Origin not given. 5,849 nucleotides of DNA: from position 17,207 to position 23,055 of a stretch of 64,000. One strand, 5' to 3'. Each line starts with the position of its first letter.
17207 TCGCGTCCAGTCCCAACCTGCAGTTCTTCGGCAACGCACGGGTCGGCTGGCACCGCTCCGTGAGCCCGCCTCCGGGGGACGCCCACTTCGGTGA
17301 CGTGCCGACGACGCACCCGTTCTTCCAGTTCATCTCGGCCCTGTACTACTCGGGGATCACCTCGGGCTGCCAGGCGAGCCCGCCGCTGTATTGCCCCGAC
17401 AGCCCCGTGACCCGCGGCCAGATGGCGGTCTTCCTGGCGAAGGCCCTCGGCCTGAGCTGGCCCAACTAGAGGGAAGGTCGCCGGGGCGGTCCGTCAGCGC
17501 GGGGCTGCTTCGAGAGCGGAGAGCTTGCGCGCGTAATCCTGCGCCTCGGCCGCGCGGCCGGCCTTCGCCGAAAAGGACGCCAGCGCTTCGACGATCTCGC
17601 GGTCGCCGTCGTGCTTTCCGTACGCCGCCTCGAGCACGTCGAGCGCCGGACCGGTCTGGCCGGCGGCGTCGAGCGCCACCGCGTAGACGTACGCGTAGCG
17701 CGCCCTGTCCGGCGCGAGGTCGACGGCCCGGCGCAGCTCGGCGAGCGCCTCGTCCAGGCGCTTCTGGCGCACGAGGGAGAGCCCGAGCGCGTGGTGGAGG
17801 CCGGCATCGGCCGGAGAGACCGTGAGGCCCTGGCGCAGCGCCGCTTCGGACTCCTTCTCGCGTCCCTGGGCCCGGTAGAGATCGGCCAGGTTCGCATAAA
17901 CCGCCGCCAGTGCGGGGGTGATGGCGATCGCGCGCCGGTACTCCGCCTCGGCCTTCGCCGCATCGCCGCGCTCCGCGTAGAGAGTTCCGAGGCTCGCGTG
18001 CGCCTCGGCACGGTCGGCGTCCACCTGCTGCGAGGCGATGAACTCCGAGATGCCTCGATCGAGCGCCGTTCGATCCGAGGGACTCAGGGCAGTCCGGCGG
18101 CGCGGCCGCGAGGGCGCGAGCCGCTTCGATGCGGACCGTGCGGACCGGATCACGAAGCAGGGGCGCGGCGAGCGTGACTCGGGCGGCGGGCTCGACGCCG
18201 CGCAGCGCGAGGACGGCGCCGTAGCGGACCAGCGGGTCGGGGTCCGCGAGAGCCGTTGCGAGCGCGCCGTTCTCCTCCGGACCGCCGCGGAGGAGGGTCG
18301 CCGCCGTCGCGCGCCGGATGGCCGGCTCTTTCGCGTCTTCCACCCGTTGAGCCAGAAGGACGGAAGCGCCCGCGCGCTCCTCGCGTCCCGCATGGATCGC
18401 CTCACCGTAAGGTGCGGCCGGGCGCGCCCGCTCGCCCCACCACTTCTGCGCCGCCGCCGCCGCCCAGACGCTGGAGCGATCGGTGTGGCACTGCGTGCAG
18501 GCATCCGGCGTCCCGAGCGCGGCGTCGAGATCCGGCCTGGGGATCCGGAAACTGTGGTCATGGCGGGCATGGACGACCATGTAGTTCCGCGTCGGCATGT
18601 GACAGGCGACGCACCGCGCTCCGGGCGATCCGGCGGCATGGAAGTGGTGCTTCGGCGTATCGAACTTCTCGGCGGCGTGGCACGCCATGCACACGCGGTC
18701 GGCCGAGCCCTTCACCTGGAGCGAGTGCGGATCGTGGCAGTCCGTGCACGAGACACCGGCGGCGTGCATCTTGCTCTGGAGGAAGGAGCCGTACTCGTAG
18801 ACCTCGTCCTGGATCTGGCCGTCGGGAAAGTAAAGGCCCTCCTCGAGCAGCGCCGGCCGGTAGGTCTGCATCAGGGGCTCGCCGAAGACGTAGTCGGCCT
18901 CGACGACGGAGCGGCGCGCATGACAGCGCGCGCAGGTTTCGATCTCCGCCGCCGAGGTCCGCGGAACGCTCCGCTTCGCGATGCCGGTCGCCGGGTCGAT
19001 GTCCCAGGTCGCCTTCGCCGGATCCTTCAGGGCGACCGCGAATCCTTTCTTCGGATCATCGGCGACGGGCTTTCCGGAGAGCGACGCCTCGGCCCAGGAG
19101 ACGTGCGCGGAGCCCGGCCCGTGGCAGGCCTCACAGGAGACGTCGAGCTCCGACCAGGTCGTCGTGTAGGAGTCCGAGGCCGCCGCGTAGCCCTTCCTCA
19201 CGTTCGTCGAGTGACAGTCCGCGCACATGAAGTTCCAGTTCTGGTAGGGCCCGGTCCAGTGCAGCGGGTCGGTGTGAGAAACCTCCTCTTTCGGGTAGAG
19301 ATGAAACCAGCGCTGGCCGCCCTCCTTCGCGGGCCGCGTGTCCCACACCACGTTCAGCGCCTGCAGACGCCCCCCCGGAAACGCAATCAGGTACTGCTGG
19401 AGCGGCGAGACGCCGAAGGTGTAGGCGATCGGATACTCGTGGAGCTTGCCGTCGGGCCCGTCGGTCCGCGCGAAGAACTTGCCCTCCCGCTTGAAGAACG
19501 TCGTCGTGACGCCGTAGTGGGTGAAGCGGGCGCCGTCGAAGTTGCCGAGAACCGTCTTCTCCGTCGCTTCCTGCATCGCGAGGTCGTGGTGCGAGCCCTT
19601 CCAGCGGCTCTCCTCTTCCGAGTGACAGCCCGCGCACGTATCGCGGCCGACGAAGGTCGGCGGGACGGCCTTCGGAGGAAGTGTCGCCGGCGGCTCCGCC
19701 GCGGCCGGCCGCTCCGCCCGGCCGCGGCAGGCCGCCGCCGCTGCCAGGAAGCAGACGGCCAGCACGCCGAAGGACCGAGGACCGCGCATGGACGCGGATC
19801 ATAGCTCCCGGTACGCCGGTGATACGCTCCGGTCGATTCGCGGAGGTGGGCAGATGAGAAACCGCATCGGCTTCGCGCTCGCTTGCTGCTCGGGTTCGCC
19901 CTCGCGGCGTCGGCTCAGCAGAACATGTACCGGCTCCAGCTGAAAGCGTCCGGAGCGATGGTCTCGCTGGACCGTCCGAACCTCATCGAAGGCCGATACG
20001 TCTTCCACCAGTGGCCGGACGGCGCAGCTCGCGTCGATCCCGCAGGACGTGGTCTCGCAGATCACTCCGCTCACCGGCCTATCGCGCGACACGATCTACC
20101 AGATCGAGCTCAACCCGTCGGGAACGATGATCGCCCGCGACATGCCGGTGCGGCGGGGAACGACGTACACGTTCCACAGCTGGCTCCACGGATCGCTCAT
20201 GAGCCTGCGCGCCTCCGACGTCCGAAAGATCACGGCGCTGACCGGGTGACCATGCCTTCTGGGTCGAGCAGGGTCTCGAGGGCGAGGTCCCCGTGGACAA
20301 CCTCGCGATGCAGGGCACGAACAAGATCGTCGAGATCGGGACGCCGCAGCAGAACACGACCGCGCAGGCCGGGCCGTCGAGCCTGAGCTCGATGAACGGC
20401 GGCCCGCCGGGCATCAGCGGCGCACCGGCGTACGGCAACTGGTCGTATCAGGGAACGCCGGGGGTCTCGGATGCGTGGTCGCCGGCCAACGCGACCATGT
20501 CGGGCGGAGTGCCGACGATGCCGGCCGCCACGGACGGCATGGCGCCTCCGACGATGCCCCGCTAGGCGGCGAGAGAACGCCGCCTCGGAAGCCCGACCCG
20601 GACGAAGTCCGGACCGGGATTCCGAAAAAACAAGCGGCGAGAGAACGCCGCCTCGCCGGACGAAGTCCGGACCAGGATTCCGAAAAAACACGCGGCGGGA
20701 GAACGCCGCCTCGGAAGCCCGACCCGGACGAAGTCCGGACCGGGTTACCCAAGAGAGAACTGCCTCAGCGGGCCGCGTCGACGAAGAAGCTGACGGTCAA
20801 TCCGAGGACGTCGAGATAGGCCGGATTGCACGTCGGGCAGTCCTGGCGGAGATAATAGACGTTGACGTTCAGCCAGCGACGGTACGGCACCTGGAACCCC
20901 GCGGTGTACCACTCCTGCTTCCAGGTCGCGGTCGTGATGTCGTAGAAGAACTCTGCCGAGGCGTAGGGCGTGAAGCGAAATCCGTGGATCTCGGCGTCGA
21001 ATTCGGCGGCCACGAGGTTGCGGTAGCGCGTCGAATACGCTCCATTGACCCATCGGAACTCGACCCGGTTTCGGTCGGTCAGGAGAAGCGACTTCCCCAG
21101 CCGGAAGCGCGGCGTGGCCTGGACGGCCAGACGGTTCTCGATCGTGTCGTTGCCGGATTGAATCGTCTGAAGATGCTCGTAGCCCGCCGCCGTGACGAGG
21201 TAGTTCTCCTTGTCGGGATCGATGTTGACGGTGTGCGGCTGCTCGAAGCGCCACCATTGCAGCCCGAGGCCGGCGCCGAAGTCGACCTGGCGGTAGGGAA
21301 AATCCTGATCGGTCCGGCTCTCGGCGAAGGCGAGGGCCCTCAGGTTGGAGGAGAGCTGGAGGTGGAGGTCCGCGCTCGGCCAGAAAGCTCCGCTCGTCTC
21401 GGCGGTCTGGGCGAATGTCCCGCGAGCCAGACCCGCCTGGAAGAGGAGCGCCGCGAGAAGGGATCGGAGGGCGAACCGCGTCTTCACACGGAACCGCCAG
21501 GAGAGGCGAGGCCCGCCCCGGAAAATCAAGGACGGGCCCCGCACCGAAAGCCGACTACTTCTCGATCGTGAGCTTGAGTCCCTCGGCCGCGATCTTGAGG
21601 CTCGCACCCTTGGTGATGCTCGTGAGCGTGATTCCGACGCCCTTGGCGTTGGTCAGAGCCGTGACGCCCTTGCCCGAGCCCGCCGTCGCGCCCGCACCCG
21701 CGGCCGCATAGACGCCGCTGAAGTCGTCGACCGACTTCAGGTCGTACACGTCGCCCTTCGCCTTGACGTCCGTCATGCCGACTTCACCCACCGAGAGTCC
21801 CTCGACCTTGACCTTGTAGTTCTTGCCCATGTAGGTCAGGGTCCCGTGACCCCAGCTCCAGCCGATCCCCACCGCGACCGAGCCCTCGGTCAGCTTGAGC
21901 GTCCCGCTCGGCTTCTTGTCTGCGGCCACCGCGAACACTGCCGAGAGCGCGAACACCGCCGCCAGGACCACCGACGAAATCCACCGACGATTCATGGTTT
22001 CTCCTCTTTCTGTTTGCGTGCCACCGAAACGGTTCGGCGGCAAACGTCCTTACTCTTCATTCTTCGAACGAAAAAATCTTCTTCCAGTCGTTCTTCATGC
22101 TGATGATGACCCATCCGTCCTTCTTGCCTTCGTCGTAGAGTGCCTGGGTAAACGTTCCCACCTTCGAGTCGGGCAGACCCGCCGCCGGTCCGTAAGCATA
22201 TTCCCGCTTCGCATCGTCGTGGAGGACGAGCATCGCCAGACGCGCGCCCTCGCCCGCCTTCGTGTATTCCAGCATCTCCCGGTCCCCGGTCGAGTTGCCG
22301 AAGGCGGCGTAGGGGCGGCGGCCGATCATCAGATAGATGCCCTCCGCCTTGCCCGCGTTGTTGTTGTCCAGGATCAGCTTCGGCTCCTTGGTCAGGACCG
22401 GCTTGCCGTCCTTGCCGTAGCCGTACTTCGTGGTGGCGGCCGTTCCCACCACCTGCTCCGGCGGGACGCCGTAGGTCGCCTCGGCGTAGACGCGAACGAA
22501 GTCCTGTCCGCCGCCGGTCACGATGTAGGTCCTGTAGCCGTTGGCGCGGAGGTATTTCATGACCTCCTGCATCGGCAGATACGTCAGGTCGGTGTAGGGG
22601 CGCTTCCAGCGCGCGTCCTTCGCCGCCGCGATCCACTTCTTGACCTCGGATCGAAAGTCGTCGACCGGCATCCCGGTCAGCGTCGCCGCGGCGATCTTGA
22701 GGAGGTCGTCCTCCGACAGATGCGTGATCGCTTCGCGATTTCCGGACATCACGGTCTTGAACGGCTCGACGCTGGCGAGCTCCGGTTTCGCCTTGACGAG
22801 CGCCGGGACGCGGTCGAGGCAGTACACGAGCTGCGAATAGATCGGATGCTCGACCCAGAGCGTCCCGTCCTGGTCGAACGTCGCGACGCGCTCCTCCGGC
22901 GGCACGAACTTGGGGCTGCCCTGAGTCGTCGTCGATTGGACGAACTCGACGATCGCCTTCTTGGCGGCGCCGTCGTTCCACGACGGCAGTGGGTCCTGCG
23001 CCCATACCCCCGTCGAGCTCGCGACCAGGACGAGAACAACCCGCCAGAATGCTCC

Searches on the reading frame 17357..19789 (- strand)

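Call 43: search_protein_families(library=pfam, proteins=[window:17357-19789:-], max_evalue=0.001)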
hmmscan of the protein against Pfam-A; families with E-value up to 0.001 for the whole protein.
window:17357-19789:- (810 aa): 6 families
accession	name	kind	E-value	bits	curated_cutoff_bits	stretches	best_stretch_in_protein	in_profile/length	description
PF14522.11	Cytochrome_C7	-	6.7e-10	39.1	24.8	1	186-290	13-66/67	Cytochrome c7 and related cytochrome c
PF13435.11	Cytochrome_C554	-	1.6e-09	39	20.8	1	187-224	49-84/84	Cytochrome c554 and c-prime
PF09699.15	Paired_CXXCH_1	-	6.8e-08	32.5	20.6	0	346-375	7-40/41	Doubled CXXCH motif (Paired_CXXCH_1)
PF14537.11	Cytochrom_c3_2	-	4.8e-07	30.6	25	0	338-371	50-78/79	Cytochrome c3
PF13646.12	HEAT_2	-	1.5e-05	25.6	27.7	1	479-561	4-88/88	HEAT repeats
PF02985.28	HEAT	-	0.00093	19.7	23.5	0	510-530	5-25/31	HEAT repeat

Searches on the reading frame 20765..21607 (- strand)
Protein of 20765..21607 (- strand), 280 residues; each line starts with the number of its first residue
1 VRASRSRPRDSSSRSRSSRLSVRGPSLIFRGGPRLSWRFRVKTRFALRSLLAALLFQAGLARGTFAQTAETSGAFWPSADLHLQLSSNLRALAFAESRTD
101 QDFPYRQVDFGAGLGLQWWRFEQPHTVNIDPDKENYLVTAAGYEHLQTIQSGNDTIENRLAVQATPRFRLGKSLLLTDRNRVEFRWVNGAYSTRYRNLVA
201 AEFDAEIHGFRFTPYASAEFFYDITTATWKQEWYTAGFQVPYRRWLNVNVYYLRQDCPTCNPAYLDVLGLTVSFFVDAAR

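Call 43: search_protein_families(library=pfam, proteins=[window:20765-21607:-], max_evalue=0.001)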
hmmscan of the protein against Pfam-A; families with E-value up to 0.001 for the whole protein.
window:20765-21607:- (280 aa): 1 family
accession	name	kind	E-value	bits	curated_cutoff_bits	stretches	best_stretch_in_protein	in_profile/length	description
PF10677.15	DUF2490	-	3e-14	53.6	29.8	1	75-255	3-175/186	Protein of unknown function (DUF2490)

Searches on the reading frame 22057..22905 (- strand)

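Call 43: search_protein_families(library=pfam, proteins=[window:22057-22905:-], max_evalue=0.001)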
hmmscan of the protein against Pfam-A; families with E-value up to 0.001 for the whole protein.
window:22057-22905:- (282 aa): 2 families
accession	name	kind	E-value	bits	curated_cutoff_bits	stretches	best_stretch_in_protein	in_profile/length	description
PF12710.13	HAD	-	4.8e-11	43.9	27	1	8-213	1-189/189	haloacid dehalogenase-like hydrolase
PF00702.32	Hydrolase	-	8.6e-07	30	26.4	1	6-146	2-136/191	haloacid dehalogenase-like hydrolase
